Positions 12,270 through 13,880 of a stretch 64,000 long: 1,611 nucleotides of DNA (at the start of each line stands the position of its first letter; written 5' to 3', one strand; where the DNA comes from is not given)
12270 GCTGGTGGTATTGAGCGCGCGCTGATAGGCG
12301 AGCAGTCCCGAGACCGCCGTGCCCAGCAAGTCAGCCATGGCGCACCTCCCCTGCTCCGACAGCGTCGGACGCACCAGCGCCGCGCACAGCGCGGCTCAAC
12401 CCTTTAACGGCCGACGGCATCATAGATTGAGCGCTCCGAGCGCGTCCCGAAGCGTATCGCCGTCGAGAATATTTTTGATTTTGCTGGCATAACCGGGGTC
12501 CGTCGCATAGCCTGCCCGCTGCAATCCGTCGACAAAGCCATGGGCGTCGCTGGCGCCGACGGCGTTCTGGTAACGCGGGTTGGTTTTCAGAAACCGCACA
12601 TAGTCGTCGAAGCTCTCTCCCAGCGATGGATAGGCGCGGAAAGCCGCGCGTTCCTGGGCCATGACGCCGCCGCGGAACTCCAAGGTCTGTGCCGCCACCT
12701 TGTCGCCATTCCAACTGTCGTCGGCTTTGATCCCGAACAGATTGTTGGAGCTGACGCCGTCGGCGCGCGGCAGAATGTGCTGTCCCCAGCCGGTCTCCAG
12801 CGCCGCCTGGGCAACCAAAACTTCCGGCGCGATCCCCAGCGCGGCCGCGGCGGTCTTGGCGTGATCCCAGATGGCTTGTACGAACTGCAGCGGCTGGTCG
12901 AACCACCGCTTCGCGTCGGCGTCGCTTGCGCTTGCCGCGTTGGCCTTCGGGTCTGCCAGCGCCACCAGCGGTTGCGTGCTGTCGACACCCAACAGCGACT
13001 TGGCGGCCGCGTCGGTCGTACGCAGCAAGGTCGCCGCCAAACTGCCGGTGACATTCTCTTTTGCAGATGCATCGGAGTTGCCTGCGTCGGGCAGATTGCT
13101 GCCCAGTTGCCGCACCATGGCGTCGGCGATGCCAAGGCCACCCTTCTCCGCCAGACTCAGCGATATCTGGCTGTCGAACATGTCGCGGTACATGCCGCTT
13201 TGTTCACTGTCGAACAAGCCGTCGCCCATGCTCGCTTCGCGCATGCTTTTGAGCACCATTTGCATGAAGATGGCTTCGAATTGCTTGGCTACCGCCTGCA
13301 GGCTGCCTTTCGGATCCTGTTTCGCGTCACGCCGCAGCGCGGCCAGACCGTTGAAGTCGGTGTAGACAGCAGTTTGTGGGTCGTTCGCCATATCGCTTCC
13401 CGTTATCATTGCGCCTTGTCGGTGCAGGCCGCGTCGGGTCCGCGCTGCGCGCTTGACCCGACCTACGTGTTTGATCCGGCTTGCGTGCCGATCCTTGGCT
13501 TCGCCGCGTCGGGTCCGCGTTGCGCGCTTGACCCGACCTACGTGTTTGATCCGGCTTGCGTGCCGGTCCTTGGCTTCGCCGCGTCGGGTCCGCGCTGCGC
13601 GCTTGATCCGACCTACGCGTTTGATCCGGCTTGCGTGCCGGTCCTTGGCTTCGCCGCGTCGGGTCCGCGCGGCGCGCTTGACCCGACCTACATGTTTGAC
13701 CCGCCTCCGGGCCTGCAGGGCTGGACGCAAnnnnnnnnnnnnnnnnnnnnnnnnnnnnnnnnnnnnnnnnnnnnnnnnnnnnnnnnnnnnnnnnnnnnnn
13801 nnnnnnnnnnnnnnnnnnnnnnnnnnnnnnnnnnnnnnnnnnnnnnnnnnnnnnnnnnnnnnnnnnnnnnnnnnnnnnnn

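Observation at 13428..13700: Frame-preserving 75-bp tandem hairpin repeats inserted between flgI and flgJ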

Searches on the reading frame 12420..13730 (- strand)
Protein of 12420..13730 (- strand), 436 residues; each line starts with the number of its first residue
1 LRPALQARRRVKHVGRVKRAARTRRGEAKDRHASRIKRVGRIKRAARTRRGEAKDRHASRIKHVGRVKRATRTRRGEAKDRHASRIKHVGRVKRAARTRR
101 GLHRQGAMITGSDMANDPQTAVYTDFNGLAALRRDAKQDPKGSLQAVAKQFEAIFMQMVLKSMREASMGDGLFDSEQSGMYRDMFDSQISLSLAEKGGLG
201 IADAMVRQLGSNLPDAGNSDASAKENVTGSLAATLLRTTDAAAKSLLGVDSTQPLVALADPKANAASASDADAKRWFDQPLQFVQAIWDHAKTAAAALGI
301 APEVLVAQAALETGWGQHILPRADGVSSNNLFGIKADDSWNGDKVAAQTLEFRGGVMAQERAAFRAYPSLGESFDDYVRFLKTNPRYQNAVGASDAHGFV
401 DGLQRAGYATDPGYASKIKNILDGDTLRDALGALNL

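Call 14: find_homologous_proteins(query=window:12420-13730:-)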
Query window:12420-13730:- (436 aa): 7867 proteins with E <= 0.001 among 8000 candidates; the best 120 are listed.
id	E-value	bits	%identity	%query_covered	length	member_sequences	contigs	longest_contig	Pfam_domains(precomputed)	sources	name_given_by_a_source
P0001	1.5e-184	632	92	74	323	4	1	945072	PF01832.26,PF10135.15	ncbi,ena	-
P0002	1.2e-182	626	90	74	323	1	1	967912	PF01832.26,PF10135.15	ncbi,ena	-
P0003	2.9e-135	470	72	74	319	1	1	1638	PF01832.26,PF10135.15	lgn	-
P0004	6.8e-135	469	71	74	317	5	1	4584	PF01832.26,PF10135.15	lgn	-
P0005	4.1e-132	459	68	74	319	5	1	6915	PF01832.26,PF10135.15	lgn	-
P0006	1.6e-131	458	68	74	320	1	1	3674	PF01832.26,PF10135.15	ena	-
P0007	1.2e-128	448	68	74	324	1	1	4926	PF01832.26,PF10135.15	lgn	-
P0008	1.6e-98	349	55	74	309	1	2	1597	PF01832.26,PF10135.15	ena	-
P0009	1.1e-94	336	56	72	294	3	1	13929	PF01832.26,PF10135.15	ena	-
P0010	1.4e-94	336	53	73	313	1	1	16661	PF01832.26,PF10135.15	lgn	-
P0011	1.4e-89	319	53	73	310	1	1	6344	PF01832.26,PF10135.15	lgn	-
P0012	4.8e-89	318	52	74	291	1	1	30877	PF01832.26,PF10135.15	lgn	-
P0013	6.5e-89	317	50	75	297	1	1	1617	PF01832.26,PF10135.15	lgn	-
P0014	7.1e-89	317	48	72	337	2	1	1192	PF01832.26,PF10135.15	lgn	-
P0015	1.4e-88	316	50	72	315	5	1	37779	PF01832.26,PF10135.15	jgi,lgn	-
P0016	1.5e-88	316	50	74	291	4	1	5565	PF01832.26,PF10135.15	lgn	-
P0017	1.6e-88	316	50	74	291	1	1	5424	PF01832.26,PF10135.15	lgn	-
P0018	1.6e-88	316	50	72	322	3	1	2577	PF01832.26,PF10135.15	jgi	-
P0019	5.4e-88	314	51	75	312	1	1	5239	PF01832.26,PF10135.15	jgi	jgi:flagellar protein FlgJ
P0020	9.0e-88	313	50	72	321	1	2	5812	PF01832.26,PF10135.15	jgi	jgi:flagellar protein FlgJ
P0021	1.6e-87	313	50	75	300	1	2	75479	PF01832.26,PF10135.15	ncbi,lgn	ncbi:MAG: glucosaminidase domain-containing protein [Porticoccaceae bacterium]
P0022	3.1e-87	312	51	74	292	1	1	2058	PF01832.26,PF10135.15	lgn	-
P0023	3.3e-87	312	51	74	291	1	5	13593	PF01832.26,PF10135.15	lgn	-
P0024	7.3e-87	310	49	72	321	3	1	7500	PF01832.26,PF10135.15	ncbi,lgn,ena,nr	ncbi:MAG: flagellar assembly peptidoglycan hydrolase FlgJ [Gammaproteobacteria bacterium]|nr:flagell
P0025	7.5e-87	310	51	72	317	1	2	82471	PF01832.26,PF10135.15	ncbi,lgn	ncbi:MAG: flagellar assembly peptidoglycan hydrolase FlgJ [Gammaproteobacteria bacterium]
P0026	1.3e-86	310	50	75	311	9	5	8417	PF01832.26,PF10135.15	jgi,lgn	jgi:flagellar protein FlgJ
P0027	6.5e-86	307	50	72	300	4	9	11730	PF01832.26,PF10135.15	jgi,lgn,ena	jgi:flagellar protein FlgJ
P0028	2.4e-85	306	48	72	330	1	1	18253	PF01832.26,PF10135.15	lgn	-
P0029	3.3e-85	305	52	72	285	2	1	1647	PF01832.26,PF10135.15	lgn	-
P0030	1.2e-84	303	49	72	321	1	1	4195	PF01832.26,PF10135.15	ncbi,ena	-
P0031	1.5e-84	303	49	72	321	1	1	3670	PF01832.26,PF10135.15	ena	-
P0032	2.0e-84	302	49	72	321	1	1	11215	PF01832.26,PF10135.15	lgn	-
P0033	2.9e-84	302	51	74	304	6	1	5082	PF01832.26,PF10135.15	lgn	-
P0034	3.8e-84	302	51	72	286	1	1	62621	PF01832.26,PF10135.15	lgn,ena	-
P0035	2.0e-83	299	49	72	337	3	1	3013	PF01832.26,PF10135.15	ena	-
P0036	2.4e-83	299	49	72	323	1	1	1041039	PF01832.26,PF10135.15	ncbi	-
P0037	2.7e-83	299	51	72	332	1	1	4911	PF01832.26,PF10135.15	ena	-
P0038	3.4e-83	298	50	73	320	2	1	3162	PF01832.26,PF10135.15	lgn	-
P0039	3.5e-83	298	47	72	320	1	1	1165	PF01832.26,PF10135.15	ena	-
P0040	8.4e-83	297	52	72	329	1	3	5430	PF01832.26,PF10135.15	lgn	-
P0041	1.4e-82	296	49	74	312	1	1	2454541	PF01832.26,PF10135.15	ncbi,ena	-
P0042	1.6e-82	296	49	71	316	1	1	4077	PF01832.26,PF10135.15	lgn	-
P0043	1.6e-82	296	49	71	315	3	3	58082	PF01832.26,PF10135.15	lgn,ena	-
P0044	2.0e-82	296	48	72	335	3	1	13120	PF01832.26,PF10135.15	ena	-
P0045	2.1e-82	296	50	72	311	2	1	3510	PF01832.26,PF10135.15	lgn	-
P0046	2.2e-82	296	51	73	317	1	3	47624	PF01832.26,PF10135.15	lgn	-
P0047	4.7e-82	295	49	73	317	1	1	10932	PF01832.26,PF10135.15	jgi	jgi:flagellar protein FlgJ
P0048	4.8e-82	295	49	73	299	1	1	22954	PF01832.26,PF10135.15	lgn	-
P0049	5.9e-82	294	49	72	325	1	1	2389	PF01832.26,PF10135.15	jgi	-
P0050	9.5e-82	294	47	72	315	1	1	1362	PF01832.26,PF10135.15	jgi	jgi:flagellar protein FlgJ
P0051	1.1e-81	293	51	71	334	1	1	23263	PF01832.26,PF10135.15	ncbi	-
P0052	1.2e-81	293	49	72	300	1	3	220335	PF01832.26,PF10135.15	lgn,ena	-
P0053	1.6e-81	293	46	72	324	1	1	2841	PF01832.26,PF10135.15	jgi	-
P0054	1.8e-81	293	47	71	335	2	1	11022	PF01832.26,PF10135.15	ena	-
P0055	2.1e-81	292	48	72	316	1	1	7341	PF01832.26,PF10135.15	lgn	-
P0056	2.4e-81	292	46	72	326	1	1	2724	PF01832.26,PF10135.15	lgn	-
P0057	4.4e-81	291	47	72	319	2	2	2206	PF01832.26,PF10135.15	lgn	-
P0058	5.7e-81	291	47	76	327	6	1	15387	PF01832.26,PF10135.15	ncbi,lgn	-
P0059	7.3e-81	291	47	72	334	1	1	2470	PF01832.26,PF10135.15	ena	-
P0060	1.3e-80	290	48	76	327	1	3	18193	PF01832.26,PF10135.15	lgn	-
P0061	1.4e-80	290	46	71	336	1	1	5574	PF01832.26,PF10135.15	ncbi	-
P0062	1.5e-80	290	49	72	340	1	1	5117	PF01832.26,PF10135.15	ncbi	-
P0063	1.6e-80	290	47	71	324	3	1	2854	PF01832.26,PF10135.15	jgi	-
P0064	2.1e-80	289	45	71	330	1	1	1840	PF01832.26,PF10135.15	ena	-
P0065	2.3e-80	289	48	71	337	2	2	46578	PF01832.26,PF10135.15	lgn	-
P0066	2.5e-80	289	49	74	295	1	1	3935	PF01832.26,PF10135.15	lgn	-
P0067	2.7e-80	289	46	72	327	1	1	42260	PF01832.26,PF10135.15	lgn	-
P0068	2.7e-80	289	46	74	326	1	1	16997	PF01832.26,PF10135.15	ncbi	ncbi:MAG: flagellar assembly peptidoglycan hydrolase FlgJ [Gammaproteobacteria bacterium]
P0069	3.0e-80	289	48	75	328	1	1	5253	PF01832.26,PF10135.15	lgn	-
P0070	3.4e-80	289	48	70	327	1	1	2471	PF01832.26,PF10135.15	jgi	jgi:peptidoglycan hydrolase FlgJ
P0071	3.7e-80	288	47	71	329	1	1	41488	PF01832.26,PF10135.15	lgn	-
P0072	4.0e-80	288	48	73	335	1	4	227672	PF01832.26,PF10135.15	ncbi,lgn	-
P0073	4.2e-80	288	50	71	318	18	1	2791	PF01832.26,PF10135.15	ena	-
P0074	4.3e-80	288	49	72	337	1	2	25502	PF01832.26,PF10135.15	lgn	-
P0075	4.5e-80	288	47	71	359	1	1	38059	PF01832.26,PF10135.15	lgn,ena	-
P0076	5.4e-80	288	49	71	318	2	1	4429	PF01832.26,PF10135.15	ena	-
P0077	5.8e-80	288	49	72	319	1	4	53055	PF01832.26,PF10135.15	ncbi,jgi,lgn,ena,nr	ncbi:MAG: flagellar assembly peptidoglycan hydrolase FlgJ [Gammaproteobacteria bacterium]|nr:flagell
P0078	6.7e-80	288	49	74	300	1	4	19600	PF01832.26,PF10135.15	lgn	-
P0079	8.7e-80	287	49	73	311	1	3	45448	PF01832.26,PF10135.15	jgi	jgi:flagellar protein FlgJ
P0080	1.0e-79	287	49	71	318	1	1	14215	PF01832.26,PF10135.15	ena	-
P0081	1.3e-79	287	46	75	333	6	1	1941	PF01832.26,PF10135.15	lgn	-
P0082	1.6e-79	286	49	73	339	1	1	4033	PF01832.26,PF10135.15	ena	-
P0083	1.8e-79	286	49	72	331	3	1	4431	PF01832.26,PF10135.15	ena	-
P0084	1.8e-79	286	50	74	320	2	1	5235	PF01832.26,PF10135.15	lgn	-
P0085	2.0e-79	286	47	72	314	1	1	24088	PF01832.26,PF10135.15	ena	-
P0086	2.3e-79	286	47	71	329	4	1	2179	PF01832.26,PF10135.15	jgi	-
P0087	2.5e-79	286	48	70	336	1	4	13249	PF01832.26,PF10135.15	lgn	-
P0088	2.7e-79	286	47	72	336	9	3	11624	PF01832.26,PF10135.15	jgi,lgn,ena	-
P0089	2.8e-79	285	44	72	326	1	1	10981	PF01832.26,PF10135.15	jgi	-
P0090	2.9e-79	285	47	71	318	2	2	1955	PF01832.26,PF10135.15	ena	-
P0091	3.6e-79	285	49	73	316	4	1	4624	PF01832.26,PF10135.15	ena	-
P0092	3.9e-79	285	46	75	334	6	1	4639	PF01832.26,PF10135.15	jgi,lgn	jgi:flagellar protein FlgJ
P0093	4.3e-79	285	48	70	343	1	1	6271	PF01832.26,PF10135.15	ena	-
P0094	4.3e-79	285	48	72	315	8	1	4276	PF01832.26,PF10135.15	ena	-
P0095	4.6e-79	285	47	71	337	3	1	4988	PF01832.26,PF10135.15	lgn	-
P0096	5.0e-79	285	50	72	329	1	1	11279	PF01832.26,PF10135.15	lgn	-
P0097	6.5e-79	284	47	73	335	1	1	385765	PF01832.26,PF10135.15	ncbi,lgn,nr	ncbi:MAG: flagellar assembly peptidoglycan hydrolase FlgJ [Gammaproteobacteria bacterium]|nr:flagell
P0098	6.6e-79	284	48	74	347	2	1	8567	PF01832.26,PF10135.15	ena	-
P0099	6.8e-79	284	49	71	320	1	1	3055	PF01832.26,PF10135.15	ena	-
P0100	6.9e-79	284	47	72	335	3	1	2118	PF01832.26,PF10135.15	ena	-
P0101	7.2e-79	284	46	75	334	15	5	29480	PF01832.26,PF10135.15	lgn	-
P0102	7.4e-79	284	50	71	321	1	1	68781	PF01832.26,PF10135.15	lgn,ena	-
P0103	7.5e-79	284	48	72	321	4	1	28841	PF01832.26,PF10135.15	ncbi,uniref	ncbi:flagellar assembly peptidoglycan hydrolase FlgJ [Thiohalophilus sp.]|uniref:flagellar assembly 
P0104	7.8e-79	284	48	72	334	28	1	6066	PF01832.26,PF10135.15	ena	-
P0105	7.9e-79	284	48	71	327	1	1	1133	PF01832.26,PF10135.15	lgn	-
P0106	9.0e-79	284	47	72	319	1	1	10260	PF01832.26,PF10135.15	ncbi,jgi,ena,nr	ncbi:MAG: flagellar assembly peptidoglycan hydrolase FlgJ [Gammaproteobacteria bacterium]|nr:flagell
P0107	9.2e-79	284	46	73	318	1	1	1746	PF01832.26,PF10135.15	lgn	-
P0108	1.0e-78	284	46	72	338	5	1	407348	PF01832.26,PF10135.15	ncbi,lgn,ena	ncbi:MAG: flagellar assembly peptidoglycan hydrolase FlgJ [Candidatus Sedimenticola sp. 1PA]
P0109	1.0e-78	284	51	72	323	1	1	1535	PF01832.26,PF10135.15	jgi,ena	-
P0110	1.1e-78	284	49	70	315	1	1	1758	PF01832.26,PF10135.15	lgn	-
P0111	1.2e-78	283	46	72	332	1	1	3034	PF01832.26,PF10135.15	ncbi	-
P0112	1.2e-78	283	47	71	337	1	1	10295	PF01832.26,PF10135.15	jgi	jgi:peptidoglycan hydrolase FlgJ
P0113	1.3e-78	283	49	71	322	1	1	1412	PF01832.26,PF10135.15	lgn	-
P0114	1.5e-78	283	47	75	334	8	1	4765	PF01832.26,PF10135.15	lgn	-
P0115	1.6e-78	283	48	69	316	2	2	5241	PF01832.26,PF10135.15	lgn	-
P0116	1.7e-78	283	46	72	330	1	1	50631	PF01832.26,PF10135.15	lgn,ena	-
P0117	1.7e-78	283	46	71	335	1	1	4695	PF01832.26,PF10135.15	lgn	-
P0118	1.8e-78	283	47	71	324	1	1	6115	PF01832.26,PF10135.15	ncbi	-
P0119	1.9e-78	283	47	73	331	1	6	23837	PF01832.26,PF10135.15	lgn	-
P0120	1.9e-78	283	48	73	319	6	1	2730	PF01832.26,PF10135.15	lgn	-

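Call 15: find_encoding_contigs(protein=P0001, flank=10000, max_places=4)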
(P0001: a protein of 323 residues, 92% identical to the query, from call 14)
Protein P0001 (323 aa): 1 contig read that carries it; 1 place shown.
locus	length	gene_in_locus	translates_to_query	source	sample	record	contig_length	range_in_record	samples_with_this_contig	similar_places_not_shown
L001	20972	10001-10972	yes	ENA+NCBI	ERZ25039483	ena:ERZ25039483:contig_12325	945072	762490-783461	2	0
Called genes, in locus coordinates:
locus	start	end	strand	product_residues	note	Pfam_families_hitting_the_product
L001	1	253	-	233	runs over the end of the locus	PF17656:ChapFlgA_N, PF08666:SAF, PF13144:ChapFlgA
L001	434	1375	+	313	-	PF01584:CheW, PF00072:Response_reg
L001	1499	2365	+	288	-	PF03705:CheR_N, PF01739:CheR, PF13649:Methyltransf_25 (faint), PF08242:Methyltransf_12 (weak)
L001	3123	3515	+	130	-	PF00460:Flg_bb_rod (weak)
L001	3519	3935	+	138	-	PF00460:Flg_bb_rod (weak), PF06429:Flg_bbr_C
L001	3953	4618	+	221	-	PF03963:FlgD, PF13861:FLgD_tudor, PF13860:FlgD_ig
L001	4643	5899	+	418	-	PF00460:Flg_bb_rod, PF22692:LlgE_F_G_D1, PF07559:FlgE_D2, PF06429:Flg_bbr_C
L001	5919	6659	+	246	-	PF00460:Flg_bb_rod (weak), PF22692:LlgE_F_G_D1, PF06429:Flg_bbr_C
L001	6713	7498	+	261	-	PF00460:Flg_bb_rod, PF22692:LlgE_F_G_D1, PF06429:Flg_bbr_C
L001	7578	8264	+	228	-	PF02107:FlgH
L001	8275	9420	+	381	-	PF02119:FlgI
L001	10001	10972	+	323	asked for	PF10135:Rod-binding, PF01832:Glucosaminidase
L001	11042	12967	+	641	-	PF00460:Flg_bb_rod (weak), PF22638:FlgK_D1, PF21158:flgK_1st_1, PF06429:Flg_bbr_C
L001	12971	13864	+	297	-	PF00669:Flagellin_N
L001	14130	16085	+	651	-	PF13371:TPR_9 (weak), PF13414:TPR_11, PF13432:TPR_16, PF14559:TPR_19, PF00515:TPR_1, PF07719:TPR_2 (weak), PF13428:TPR_14 (weak), PF13432:TPR_16, +14 more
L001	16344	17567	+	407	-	PF01370:Epimerase, PF16363:GDP_Man_Dehyd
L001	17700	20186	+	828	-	PF13439:Glyco_transf_4, PF13579:Glyco_trans_4_4, PF20706:GT4-conflict (weak), PF00534:Glycos_transf_1, PF13692:Glyco_trans_1_4, PF10111:Glyco_tranf_2_2 (faint), PF13641:Glyco_tranf_2_3, PF00535:Glycos_transf_2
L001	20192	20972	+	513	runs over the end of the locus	PF13424:TPR_12 (faint), PF13428:TPR_14 (faint), PF13414:TPR_11 (faint), PF13371:TPR_9 (faint), PF00515:TPR_1 (faint), PF07719:TPR_2 (faint), PF14559:TPR_19 (weak), PF13432:TPR_16 (weak), +3 more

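Call 16: find_encoding_contigs(protein=P0002, flank=10000, max_places=4)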
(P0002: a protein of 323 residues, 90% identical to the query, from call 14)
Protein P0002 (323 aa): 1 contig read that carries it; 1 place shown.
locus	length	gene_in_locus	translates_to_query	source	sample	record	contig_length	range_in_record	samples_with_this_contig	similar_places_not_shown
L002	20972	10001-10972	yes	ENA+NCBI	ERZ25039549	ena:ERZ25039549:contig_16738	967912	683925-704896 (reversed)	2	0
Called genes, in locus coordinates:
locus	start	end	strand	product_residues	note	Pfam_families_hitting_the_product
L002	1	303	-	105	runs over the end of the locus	PF04316:FlgM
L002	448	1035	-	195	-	PF17656:ChapFlgA_N, PF08666:SAF, PF13144:ChapFlgA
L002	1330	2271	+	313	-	PF01584:CheW, PF00072:Response_reg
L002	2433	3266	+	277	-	PF03705:CheR_N, PF01739:CheR, PF13649:Methyltransf_25 (faint), PF08242:Methyltransf_12 (weak)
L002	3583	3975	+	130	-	PF00460:Flg_bb_rod (weak)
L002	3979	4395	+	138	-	PF00460:Flg_bb_rod (weak), PF06429:Flg_bbr_C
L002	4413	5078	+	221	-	PF03963:FlgD, PF13861:FLgD_tudor, PF13860:FlgD_ig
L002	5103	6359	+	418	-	PF00460:Flg_bb_rod, PF22692:LlgE_F_G_D1, PF07559:FlgE_D2, PF06429:Flg_bbr_C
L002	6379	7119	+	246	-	PF00460:Flg_bb_rod, PF22692:LlgE_F_G_D1, PF06429:Flg_bbr_C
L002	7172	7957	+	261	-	PF00460:Flg_bb_rod, PF22692:LlgE_F_G_D1, PF06429:Flg_bbr_C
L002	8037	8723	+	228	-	PF02107:FlgH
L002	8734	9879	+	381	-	PF02119:FlgI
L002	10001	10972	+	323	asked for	PF10135:Rod-binding, PF01832:Glucosaminidase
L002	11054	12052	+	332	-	PF00460:Flg_bb_rod (weak), PF22638:FlgK_D1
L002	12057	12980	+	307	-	PF21158:flgK_1st_1, PF06429:Flg_bbr_C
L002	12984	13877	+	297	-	PF00669:Flagellin_N, PF00700:Flagellin_C (weak)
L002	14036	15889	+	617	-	PF25064:ARM_TT21_5th (faint), PF13428:TPR_14 (faint), PF13371:TPR_9 (faint), PF04733:Coatomer_E (faint), PF14559:TPR_19 (weak), PF00515:TPR_1 (weak), PF07719:TPR_2 (weak), PF13432:TPR_16 (weak), +8 more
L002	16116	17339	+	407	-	PF01370:Epimerase, PF16363:GDP_Man_Dehyd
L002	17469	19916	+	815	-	PF13439:Glyco_transf_4, PF13579:Glyco_trans_4_4, PF20706:GT4-conflict (weak), PF00534:Glycos_transf_1, PF13692:Glyco_trans_1_4, PF00535:Glycos_transf_2, PF10111:Glyco_tranf_2_2 (weak), PF13641:Glyco_tranf_2_3, +1 more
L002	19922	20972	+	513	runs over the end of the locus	PF13428:TPR_14 (faint), PF14559:TPR_19 (faint), PF07719:TPR_2 (faint), PF13174:TPR_6 (faint), PF13181:TPR_8 (faint), PF13371:TPR_9 (faint), PF13424:TPR_12 (weak), PF13432:TPR_16, +5 more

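Call 23: list_cluster_members(proteins=[P0001, P0002, P0036, P0041])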
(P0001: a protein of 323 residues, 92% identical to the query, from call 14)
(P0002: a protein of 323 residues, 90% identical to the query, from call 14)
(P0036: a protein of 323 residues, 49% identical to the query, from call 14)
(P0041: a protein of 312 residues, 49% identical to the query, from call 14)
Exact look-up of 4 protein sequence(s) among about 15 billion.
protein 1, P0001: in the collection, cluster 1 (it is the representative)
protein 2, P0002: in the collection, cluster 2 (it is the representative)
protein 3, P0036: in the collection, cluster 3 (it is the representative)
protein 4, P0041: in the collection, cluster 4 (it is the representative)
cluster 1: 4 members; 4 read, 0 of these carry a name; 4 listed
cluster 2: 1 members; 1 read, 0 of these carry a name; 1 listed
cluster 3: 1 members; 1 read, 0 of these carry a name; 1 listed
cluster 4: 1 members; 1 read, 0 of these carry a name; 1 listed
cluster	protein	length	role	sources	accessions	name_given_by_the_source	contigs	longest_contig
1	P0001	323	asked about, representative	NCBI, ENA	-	-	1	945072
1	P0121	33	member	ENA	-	-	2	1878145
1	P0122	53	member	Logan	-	-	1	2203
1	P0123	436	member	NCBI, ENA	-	-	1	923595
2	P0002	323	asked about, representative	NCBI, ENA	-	-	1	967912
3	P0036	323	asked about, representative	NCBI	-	-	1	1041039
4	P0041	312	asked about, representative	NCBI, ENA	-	-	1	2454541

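Call 25: find_encoding_contigs(protein=window:12420-13730:-, flank=2000, max_places=6)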
Protein window:12420-13730:- (436 aa): no gene with exactly this product is on record in the collection.

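Call 27: find_encoding_contigs(protein=P0123, flank=1000, max_places=6)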
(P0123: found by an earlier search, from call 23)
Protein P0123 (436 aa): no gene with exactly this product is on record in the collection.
